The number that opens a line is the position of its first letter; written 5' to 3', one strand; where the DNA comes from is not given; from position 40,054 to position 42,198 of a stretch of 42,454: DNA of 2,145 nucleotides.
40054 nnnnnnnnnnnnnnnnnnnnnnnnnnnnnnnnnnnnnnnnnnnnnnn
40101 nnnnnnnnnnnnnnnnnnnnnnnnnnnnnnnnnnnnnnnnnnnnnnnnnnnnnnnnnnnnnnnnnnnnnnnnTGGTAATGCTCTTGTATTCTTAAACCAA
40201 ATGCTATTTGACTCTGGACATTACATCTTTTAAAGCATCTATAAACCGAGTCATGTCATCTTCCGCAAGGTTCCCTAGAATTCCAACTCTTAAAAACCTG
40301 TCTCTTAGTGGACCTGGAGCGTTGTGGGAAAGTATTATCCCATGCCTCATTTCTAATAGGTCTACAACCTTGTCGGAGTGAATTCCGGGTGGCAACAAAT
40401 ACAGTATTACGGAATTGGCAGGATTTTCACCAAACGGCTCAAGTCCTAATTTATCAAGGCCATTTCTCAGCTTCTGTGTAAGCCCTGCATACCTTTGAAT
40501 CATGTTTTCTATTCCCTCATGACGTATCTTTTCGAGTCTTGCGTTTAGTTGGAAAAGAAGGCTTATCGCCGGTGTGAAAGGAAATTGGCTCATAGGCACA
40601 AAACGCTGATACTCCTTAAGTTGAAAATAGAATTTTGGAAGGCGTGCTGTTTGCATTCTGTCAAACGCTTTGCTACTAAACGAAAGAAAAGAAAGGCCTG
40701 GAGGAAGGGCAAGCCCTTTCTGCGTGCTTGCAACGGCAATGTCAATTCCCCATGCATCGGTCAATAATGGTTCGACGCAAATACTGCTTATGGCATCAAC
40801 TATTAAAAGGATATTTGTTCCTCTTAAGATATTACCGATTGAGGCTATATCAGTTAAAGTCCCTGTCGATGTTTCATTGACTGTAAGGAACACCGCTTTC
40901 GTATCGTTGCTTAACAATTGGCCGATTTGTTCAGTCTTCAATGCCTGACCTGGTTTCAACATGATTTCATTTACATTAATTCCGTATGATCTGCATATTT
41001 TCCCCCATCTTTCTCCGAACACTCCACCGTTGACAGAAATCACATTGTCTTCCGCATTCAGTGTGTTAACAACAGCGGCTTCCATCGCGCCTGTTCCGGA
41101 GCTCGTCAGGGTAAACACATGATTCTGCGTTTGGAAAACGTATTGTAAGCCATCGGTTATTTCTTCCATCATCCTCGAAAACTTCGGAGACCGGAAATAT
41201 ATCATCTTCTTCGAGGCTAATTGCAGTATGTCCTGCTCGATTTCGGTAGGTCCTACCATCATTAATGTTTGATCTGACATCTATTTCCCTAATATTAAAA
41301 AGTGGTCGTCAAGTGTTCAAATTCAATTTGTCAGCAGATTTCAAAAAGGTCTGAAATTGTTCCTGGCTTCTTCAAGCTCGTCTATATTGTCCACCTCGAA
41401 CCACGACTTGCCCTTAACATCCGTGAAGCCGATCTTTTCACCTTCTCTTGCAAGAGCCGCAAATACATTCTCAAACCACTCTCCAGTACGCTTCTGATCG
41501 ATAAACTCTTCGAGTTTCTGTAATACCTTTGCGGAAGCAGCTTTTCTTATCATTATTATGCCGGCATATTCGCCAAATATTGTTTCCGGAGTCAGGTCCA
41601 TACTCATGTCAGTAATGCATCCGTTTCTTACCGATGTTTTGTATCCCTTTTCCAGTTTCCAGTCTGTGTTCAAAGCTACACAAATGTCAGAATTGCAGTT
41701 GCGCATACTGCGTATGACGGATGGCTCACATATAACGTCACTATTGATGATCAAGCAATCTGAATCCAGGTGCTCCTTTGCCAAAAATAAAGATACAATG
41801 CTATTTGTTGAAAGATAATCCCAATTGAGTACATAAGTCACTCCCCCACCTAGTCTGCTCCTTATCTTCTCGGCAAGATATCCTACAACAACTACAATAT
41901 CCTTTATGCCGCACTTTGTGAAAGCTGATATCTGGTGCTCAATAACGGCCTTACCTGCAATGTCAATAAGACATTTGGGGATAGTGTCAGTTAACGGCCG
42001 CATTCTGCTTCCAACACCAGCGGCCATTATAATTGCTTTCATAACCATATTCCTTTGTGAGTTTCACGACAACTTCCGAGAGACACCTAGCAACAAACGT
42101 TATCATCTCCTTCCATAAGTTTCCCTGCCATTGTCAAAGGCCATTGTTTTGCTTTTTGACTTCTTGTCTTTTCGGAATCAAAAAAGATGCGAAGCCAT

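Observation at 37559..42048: Teichoic-acid-like phospho-substituent module with an aminotransferase: TagF-like transferase + two LicC-like nucleotidyltransferases + class V aminotransferase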

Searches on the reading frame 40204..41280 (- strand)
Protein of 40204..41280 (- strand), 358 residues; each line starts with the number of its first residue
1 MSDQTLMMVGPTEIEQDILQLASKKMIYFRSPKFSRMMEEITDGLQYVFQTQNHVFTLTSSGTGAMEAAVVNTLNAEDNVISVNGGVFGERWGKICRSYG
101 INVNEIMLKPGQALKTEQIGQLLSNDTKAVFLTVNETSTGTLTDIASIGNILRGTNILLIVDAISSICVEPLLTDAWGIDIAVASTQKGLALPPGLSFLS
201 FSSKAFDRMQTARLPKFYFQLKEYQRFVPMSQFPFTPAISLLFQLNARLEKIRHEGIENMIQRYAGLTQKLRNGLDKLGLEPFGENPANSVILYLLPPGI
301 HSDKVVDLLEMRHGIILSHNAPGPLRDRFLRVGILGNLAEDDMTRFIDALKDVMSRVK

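Call 3: search_protein_families(library=pfam, proteins=[window:40204-41280:-], max_evalue=0.01)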
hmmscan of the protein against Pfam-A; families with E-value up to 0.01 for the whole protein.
window:40204-41280:- (358 aa): 3 families
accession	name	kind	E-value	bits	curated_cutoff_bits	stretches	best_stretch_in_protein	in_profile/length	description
PF00266.25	Aminotran_5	-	1.8e-30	106.6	21.5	1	28-318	35-336/371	Aminotransferase class-V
PF00155.27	Aminotran_1_2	-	1.7e-09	37.8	19.7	1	46-350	56-361/361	Aminotransferase class I and II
PF01053.26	Cys_Met_Meta_PP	-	5.8e-09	35.4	27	1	56-188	70-198/381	Cys/Met metabolism PLP-dependent enzyme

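Call 4: search_protein_families(library=ncbifam, proteins=[window:40204-41280:-], max_evalue=0.01)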
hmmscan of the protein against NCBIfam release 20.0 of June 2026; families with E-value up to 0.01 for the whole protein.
window:40204-41280:- (358 aa): 54 families (the best 25 are shown)
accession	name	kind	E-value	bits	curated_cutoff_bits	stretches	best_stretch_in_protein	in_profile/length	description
NF045640.1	AspGlyoxATaseBhcA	equivalog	8.8e-68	229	650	1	5-341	6-351/395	L-aspartate--glyoxylate aminotransferase BhcA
TIGR03301.1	PhnW-AepZ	equivalog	1.1e-49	169.8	360.8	1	9-354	5-355/355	2-aminoethylphosphonate aminotransferase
NF046070.1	PyrdoxPyrvTramin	equivalog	1.4e-46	159.1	600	1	7-356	9-366/369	pyridoxamine--pyruvate transaminase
NF010006.0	PRK13479.1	equivalog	4e-30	105.2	296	1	33-356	34-363/369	2-aminoethylphosphonate--pyruvate transaminase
TIGR02326.1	transamin_PhnW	equivalog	2e-25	89.7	400.8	1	34-355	33-361/363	2-aminoethylphosphonate--pyruvate transaminase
TIGR01977.1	am_tr_V_EF2568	hypoth_equivalog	4e-13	49.1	377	1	34-316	42-330/376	cysteine desulfurase family protein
TIGR01979.1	sufS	subfamily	3.7e-12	45.8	475.1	1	92-351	125-396/403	SufS family cysteine desulfurase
NF040779.1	Sec_lyase_SclA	exception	4.3e-09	35.7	525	1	98-316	108-330/378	selenocysteine lyase SclA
TIGR01326.1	OAH_OAS_sulfhy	subfamily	2.1e-08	33.3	495.1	1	34-256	51-266/418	O-acetylhomoserine aminocarboxypropyltransferase/cysteine synthase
TIGR01328.1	met_gam_lyase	equivalog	3.8e-08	32.6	549.7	1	58-188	79-205/391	methionine gamma-lyase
TIGR04343.1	egtE_PLP_lyase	equivalog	1.5e-07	30.6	400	1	55-214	73-227/370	ergothioneine biosynthesis PLP-dependent enzyme EgtE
TIGR01976.1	am_tr_V_VC1184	hypoth_equivalog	6.3e-07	29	352.35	1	91-214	122-244/401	cysteine desulfurase-like protein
NF006003.0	PRK08133.1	equivalog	9.2e-07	27.9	522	1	58-188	86-212/396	O-succinylhomoserine sulfhydrylase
NF003764.0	PRK05355.1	equivalog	1e-06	28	253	1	28-275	40-275/357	3-phosphoserine/phosphohydroxythreonine transaminase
TIGR01325.1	O_suc_HS_sulf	equivalog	1.3e-06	27.3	510.05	1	58-188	74-200/380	O-succinylhomoserine sulfhydrylase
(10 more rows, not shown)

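Call 8: search_solved_structures(query=window:40204-41280:-, max_evalue=0.00001)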
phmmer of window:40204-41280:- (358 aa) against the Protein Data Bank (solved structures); distinct sequences matched with E-value up to 0.00001: 35.
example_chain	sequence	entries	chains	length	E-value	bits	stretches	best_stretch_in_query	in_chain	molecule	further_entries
3f0h_A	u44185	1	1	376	3.9e-50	173.9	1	8-356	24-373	Aminotransferase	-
6pk1_A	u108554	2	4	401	2.9e-46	161.2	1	6-343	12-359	Serine--glyoxylate aminotransferase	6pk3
2dr1_A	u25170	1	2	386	1.3e-43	152.5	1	6-358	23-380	386aa long hypothetical serine aminotransferase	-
2ch1_A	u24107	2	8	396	7e-43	150.1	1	4-340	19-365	3-HYDROXYKYNURENINE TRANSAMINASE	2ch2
3kgw_A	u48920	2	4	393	4.7e-42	147.4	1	5-354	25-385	Alanine-glyoxylate aminotransferase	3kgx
4cbs_A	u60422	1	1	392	6.5e-42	146.9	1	5-353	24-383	SERINE--PYRUVATE AMINOTRANSFERASE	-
4cbr_A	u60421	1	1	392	7.6e-42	146.7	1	3-353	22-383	SERINE--PYRUVATE AMINOTRANSFERASE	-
7ns7_A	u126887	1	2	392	2e-41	145.3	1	3-353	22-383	L-alanine:glyoxylate aminotransferase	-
2yob_A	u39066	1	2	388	2.4e-41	145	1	3-352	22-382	SERINE--PYRUVATE AMINOTRANSFERASE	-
5f9s_A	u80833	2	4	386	4.8e-41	144.1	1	3-353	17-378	Serine--pyruvate aminotransferase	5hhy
1h0c_A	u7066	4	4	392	5e-41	144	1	3-353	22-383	SERINE--GLYOXYLATE AMINOTRANSFERASE | Serine--pyruvate aminotransferase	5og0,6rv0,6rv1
3r9a_A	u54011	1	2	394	5.1e-41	144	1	3-353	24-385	Serine--pyruvate aminotransferase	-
4kyo_A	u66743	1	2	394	5.1e-41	144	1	3-353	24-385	Serine-pyruvate aminotransferase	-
4kxk_A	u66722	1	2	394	5.2e-41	143.9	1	3-353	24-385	Serine--pyruvate aminotransferase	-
2huf_A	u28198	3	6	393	1.6e-40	142.4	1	4-357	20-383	Alanine glyoxylate aminotransferase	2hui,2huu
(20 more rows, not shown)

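Call 32: find_homologous_proteins(query=window:40204-41280:-, max_evalue=1e-30)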
Query window:40204-41280:- (358 aa): 7882 proteins with E <= 1e-30 among 8000 candidates; the best 120 are listed.
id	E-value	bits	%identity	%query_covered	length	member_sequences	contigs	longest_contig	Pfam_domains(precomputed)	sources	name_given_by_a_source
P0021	1.3e-229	779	100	98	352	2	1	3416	PF00155.28,PF00266.26,PF01053.27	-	-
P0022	3.0e-198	676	85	100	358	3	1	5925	PF00155.28,PF00266.26,PF01053.27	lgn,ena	-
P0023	1.6e-107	377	52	97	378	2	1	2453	PF00266.26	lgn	-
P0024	5.4e-103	363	50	99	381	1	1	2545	PF00155.28,PF00266.26,PF01053.27,PF01041.24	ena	-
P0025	5.6e-103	363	49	99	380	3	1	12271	PF00266.26,PF01053.27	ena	-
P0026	1.2e-101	358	50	99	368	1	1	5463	PF00266.26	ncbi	-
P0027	5.3e-101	356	47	96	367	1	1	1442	PF00155.28,PF00266.26,PF01212.28,PF01053.27,PF01041.24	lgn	-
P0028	1.4e-100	355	47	99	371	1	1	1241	PF00266.26,PF01053.27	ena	-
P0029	3.8e-99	350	46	98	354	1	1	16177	PF00155.28,PF00266.26,PF01212.28,PF01053.27,PF01041.24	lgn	-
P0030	6.0e-98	346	45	100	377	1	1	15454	PF00155.28,PF00266.26,PF01053.27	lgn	-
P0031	8.5e-97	342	47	97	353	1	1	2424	PF00266.26,PF01053.27,PF01041.24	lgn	-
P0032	9.2e-97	342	45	99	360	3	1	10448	PF00266.26,PF01053.27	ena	-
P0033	4.6e-96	340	47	100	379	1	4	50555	PF00155.28,PF00266.26,PF01053.27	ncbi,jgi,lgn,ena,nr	ncbi:MAG: alanine--glyoxylate aminotransferase family protein [Candidatus Margulisbacteria bacterium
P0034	3.7e-95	337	44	99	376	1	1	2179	PF00266.26,PF01053.27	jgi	jgi:serine---pyruvate transaminase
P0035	1.9e-94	334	45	100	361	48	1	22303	PF00266.26,PF01053.27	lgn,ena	-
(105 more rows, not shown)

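Call 33: find_encoding_contigs(protein=P0025, flank=7000, max_places=1)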
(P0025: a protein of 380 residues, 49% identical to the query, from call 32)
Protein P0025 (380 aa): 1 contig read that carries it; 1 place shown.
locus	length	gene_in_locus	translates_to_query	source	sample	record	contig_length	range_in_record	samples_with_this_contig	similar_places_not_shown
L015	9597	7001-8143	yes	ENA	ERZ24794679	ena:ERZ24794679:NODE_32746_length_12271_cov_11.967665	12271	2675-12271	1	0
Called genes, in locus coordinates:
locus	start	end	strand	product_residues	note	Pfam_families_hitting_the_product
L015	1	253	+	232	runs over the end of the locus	PF03706:LPG_synthase_TM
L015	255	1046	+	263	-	PF01209:Ubie_methyltran, PF05175:MTS (weak), PF08003:Methyltransf_9 (weak), PF13489:Methyltransf_23, PF13847:Methyltransf_31, PF08241:Methyltransf_11, PF08242:Methyltransf_12, PF13649:Methyltransf_25, +2 more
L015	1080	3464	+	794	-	PF09852:DUF2079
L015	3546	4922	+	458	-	PF04932:Wzy_C (weak)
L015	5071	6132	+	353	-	PF13231:PMT_2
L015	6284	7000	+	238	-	PF00483:NTP_transferase, PF12804:NTP_transf_3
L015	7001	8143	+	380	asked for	PF00266:Aminotran_5, PF01053:Cys_Met_Meta_PP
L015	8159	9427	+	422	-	PF00483:NTP_transferase, PF12804:NTP_transf_3 (weak), PF10050:DUF2284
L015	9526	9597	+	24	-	?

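Call 34: find_encoding_contigs(protein=P0029, flank=7000, max_places=1)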
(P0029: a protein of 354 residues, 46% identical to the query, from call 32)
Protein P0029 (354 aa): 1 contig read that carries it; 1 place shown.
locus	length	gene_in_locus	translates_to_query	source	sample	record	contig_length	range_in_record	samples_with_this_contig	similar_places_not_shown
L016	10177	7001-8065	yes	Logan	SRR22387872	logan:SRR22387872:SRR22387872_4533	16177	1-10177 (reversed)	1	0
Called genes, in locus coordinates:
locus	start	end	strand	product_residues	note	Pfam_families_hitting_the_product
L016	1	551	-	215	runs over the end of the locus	PF01209:Ubie_methyltran, PF03848:TehB (weak), PF13489:Methyltransf_23, PF05175:MTS, PF13847:Methyltransf_31, PF08241:Methyltransf_11, PF08242:Methyltransf_12, PF13649:Methyltransf_25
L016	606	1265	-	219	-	PF13489:Methyltransf_23 (weak), PF13847:Methyltransf_31, PF08241:Methyltransf_11, PF13649:Methyltransf_25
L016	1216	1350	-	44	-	-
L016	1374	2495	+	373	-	PF01073:3Beta_HSD, PF01370:Epimerase, PF02719:Polysacc_synt_2, PF04321:RmlD_sub_bind, PF05368:NmrA (weak), PF07993:NAD_binding_4, PF16363:GDP_Man_Dehyd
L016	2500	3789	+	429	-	-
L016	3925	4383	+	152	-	PF00583:Acetyltransf_1 (weak), PF13302:Acetyltransf_3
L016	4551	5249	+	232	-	PF00535:Glycos_transf_2, PF10111:Glyco_tranf_2_2, PF13641:Glyco_tranf_2_3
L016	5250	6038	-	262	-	PF01066:CDP-OH_P_transf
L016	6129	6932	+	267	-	PF01261:AP_endonuc_2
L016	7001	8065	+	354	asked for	PF00155:Aminotran_1_2, PF01053:Cys_Met_Meta_PP, PF01212:Beta_elim_lyase (weak), PF00266:Aminotran_5, PF01041:DegT_DnrJ_EryC1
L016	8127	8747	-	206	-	PF10050:DUF2284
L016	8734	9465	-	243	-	PF00106:adh_short, PF13561:adh_short_C2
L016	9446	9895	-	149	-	PF01467:CTP_transf_like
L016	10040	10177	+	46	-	?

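Call 35: find_encoding_contigs(protein=P0030, flank=7000, max_places=1)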
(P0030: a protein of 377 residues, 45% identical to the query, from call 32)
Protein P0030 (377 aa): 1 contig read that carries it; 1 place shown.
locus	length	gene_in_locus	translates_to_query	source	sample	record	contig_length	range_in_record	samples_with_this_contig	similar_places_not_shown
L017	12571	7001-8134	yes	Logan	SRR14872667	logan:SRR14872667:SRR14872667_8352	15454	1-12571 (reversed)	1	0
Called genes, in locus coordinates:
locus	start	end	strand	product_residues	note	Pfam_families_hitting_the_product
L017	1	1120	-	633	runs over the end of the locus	PF13522:GATase_6, PF13537:GATase_7, PF00733:Asn_synthase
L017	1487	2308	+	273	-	PF01061:ABC2_membrane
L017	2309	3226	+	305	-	PF00005:ABC_tran, PF13304:AAA_21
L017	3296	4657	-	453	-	PF01593:Amino_oxidase (weak), PF03486:HI0933_like (faint), PF13450:NAD_binding_8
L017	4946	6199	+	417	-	PF04464:Glyphos_transf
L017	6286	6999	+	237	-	PF00483:NTP_transferase, PF12804:NTP_transf_3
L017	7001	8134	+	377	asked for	PF00155:Aminotran_1_2 (faint), PF00266:Aminotran_5, PF01053:Cys_Met_Meta_PP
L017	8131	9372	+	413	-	PF00483:NTP_transferase, PF10050:DUF2284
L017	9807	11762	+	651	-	PF02350:Epimerase_2 (weak), PF04464:Glyphos_transf, PF05159:Capsule_synth (faint)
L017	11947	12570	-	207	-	?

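Call 36: find_encoding_contigs(protein=P0033, flank=7000, max_places=1)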
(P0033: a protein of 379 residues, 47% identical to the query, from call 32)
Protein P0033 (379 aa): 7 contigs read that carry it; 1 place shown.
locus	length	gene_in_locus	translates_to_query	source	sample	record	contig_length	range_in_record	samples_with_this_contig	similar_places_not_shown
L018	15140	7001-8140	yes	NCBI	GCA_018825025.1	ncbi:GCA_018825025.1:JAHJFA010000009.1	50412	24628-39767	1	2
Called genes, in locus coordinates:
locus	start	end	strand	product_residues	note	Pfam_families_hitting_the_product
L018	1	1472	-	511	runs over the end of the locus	PF00133:tRNA-synt_1, PF01406:tRNA-synt_1e, PF09334:tRNA-synt_1g, PF00133:tRNA-synt_1, PF19303:Anticodon_3, PF08264:Anticodon_1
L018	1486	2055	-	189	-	PF01725:Ham1p_like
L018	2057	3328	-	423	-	PF02844:GARS_N, PF01071:GARS_A, PF08442:ATP-grasp_2 (weak), PF02222:ATP-grasp (weak), PF02843:GARS_C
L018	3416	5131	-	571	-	PF01368:DHH, PF02272:DHHA1, PF17768:RecJ_OB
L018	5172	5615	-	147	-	PF00364:Biotin_lipoyl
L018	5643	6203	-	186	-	PF08207:EFP_N, PF01132:EFP, PF09285:Elong-fact-P_C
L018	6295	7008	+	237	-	PF00483:NTP_transferase, PF01128:IspD (weak), PF12804:NTP_transf_3, PF20202:DUF6564 (weak)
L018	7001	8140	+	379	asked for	PF00155:Aminotran_1_2, PF00266:Aminotran_5, PF01053:Cys_Met_Meta_PP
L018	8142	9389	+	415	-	PF00483:NTP_transferase, PF10050:DUF2284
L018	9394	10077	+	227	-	PF01209:Ubie_methyltran, PF05175:MTS (weak), PF13489:Methyltransf_23, PF13847:Methyltransf_31, PF08241:Methyltransf_11, PF08242:Methyltransf_12, PF13649:Methyltransf_25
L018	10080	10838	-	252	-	PF01066:CDP-OH_P_transf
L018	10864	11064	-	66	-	-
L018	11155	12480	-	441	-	PF00675:Peptidase_M16, PF05193:Peptidase_M16_C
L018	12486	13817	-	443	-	PF00675:Peptidase_M16, PF05193:Peptidase_M16_C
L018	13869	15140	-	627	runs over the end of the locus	PF02310:B12-binding, PF04055:Radical_SAM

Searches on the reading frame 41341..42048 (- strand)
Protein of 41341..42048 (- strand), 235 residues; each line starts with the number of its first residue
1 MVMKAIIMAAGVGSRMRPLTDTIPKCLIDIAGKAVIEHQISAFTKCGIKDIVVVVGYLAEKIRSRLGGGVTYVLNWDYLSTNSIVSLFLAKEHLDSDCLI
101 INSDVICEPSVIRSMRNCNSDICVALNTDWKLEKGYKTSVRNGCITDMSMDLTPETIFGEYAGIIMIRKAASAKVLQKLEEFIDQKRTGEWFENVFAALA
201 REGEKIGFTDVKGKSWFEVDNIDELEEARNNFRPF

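Call 3: search_protein_families(library=pfam, proteins=[window:41341-42048:-], max_evalue=0.01)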
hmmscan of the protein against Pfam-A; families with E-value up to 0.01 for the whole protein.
window:41341-42048:- (235 aa): 3 families
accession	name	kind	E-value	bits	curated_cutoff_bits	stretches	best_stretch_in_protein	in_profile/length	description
PF12804.13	NTP_transf_3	-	1.1e-13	52.1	27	1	5-125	1-121/160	MobA-like NTP transferase domain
PF00483.29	NTP_transferase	-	2e-13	50.9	21.2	1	4-111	1-117/245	Nucleotidyl transferase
PF01128.25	IspD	-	2.9e-06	27.6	27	1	4-56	2-52/221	2-C-methyl-D-erythritol 4-phosphate cytidylyltransferase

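Call 4: search_protein_families(library=ncbifam, proteins=[window:41341-42048:-], max_evalue=0.01)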
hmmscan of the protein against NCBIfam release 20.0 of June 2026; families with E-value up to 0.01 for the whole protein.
window:41341-42048:- (235 aa): 44 families (the best 25 are shown)
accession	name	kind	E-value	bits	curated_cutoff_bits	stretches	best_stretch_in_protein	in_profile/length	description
TIGR03992.1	Arch_glmU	subfamily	8.6e-26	90.7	292.1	1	3-136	1-138/393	bifunctional sugar-1-phosphate nucleotidylyltransferase/acetyltransferase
NF045761.1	NAMPUrTaseMurU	equivalog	4e-24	85.7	250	1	3-110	1-113/226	N-acetylmuramate alpha-1-phosphate uridylyltransferase MurU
NF041313.1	UDPGP_AglF_Halo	equivalog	3.1e-20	72.6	400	1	3-112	1-113/234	UTP--glucose-1-phosphate uridylyltransferase AglF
TIGR01208.1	rmlA_long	equivalog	8.5e-17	61.1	320.25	1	4-83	1-81/353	glucose-1-phosphate thymidylyltransferase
NF041135.1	IPPtranDIPPsyn_Thcocales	equivalog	3.3e-16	59.3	580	1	3-230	1-215/419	bifunctional L-myo-inositol-1-phosphate cytidylyltransferase/CDP-L-myo-inositol myo-inositolphosphotransferase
NF045697.1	MurNAcPUrMurU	equivalog_domain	2e-14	53.5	370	1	6-66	1-61/229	N-acetylmuramate alpha-1-phosphate uridylyltransferase MurU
NF045665.1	NTPtran_DVU1551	equivalog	6.9e-14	51.6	315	1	3-79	1-73/359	DVU_1551 family NTP transferase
TIGR01173.1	glmU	equivalog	1.2e-13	50.8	366.85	1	3-207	1-210/452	bifunctional UDP-N-acetylglucosamine diphosphorylase/glucosamine-1-phosphate N-acetyltransferase GlmU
NF010934.1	PRK14354.1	equivalog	1.5e-13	50.1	450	1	5-96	2-88/447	bifunctional UDP-N-acetylglucosamine diphosphorylase/glucosamine-1-phosphate N-acetyltransferase GlmU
NF052502.1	man1P_GTase_Rv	exception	2.1e-13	49.8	440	1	4-108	2-111/352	mannose-1-phosphate guanylyltransferase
NF041173.1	Sug_nt_acttase_Thmprot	equivalog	2.6e-12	46.4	600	1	3-127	1-128/405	bifunctional sugar-1-phosphate nucleotidylyltransferase/acetyltransferase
NF049965.1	GlMnHpPGnyltfHddC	equivalog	1.3e-11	44.6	300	1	3-134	1-134/221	D-glycero-D-manno-heptose 1-phosphate guanosyltransferase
NF006986.0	PRK09451.1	equivalog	1.4e-11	44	725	1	3-223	6-227/456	bifunctional UDP-N-acetylglucosamine diphosphorylase/glucosamine-1-phosphate N-acetyltransferase GlmU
TIGR01099.1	galU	equivalog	2.1e-10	40.6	326.8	1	2-58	1-57/261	UTP--glucose-1-phosphate uridylyltransferase GalU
NF010935.0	PRK14355.1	equivalog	2.7e-10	39.5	718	1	3-104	4-105/459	bifunctional UDP-N-acetylglucosamine diphosphorylase/glucosamine-1-phosphate N-acetyltransferase GlmU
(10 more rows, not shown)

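Call 9: search_solved_structures(query=window:41341-42048:-, max_evalue=0.001)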
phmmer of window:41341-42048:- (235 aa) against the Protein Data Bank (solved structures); distinct sequences matched with E-value up to 0.001: 62 (the best 60 are shown).
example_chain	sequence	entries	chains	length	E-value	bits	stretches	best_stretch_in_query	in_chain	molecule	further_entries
1jyk_A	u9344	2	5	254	3.7e-20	75.6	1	3-114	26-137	CTP:phosphocholine Cytidylyltransferase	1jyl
6pd1_A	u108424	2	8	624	1.1e-16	64.2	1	1-234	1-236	Nucleotidyl transferase/aminotransferase, class V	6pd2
4y7t_A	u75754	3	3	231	3.8e-12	49.3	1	3-81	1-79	Nucleotidyl transferase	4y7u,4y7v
5z09_A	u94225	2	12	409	9.2e-12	48.1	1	3-106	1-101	Dual sugar-1-phosphate nucleotidylyltransferase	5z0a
7whr_B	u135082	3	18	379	2.7e-11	46.5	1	3-108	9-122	Nucleotidyl transferase family protein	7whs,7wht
7d72_K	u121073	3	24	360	4.1e-11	46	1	3-108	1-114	Mannose-1-phosphate guanyltransferase beta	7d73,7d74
2ggo_A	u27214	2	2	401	4.7e-11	45.8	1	3-62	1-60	401aa long hypothetical glucose-1-phosphate thymidylyltransferase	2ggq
8hhd_A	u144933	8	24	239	7.4e-11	45.1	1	3-83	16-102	Nucleotidyl transferase | N-acetylmuramate alpha-1-phosphate uridylyltransferase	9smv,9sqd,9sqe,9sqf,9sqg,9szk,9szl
7x8j_A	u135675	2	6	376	1.8e-10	43.9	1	1-64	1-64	Mannose-1-phosphate guanylyltransferase 1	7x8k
8yre_D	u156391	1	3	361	4.7e-10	42.5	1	3-64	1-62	Mannose-1-phosphate guanylyltransferase 1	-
8x7s_B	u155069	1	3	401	4.8e-09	39.2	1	3-72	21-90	UTP--glucose-1-phosphate uridylyltransferase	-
9dqf_A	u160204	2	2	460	8.5e-09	38.4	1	4-96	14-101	Bifunctional protein GlmU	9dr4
1fwy_A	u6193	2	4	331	7.5e-08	35.3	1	3-206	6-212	UDP-N-ACETYLGLUCOSAMINE PYROPHOSPHORYLASE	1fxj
1hv9_A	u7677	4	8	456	1.8e-07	34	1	3-206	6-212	UDP-N-ACETYLGLUCOSAMINE PYROPHOSPHORYLASE | Bifunctional protein glmU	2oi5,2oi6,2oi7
1tzf_A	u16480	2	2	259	3.8e-07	33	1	1-64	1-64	Glucose-1-phosphate cytidylyltransferase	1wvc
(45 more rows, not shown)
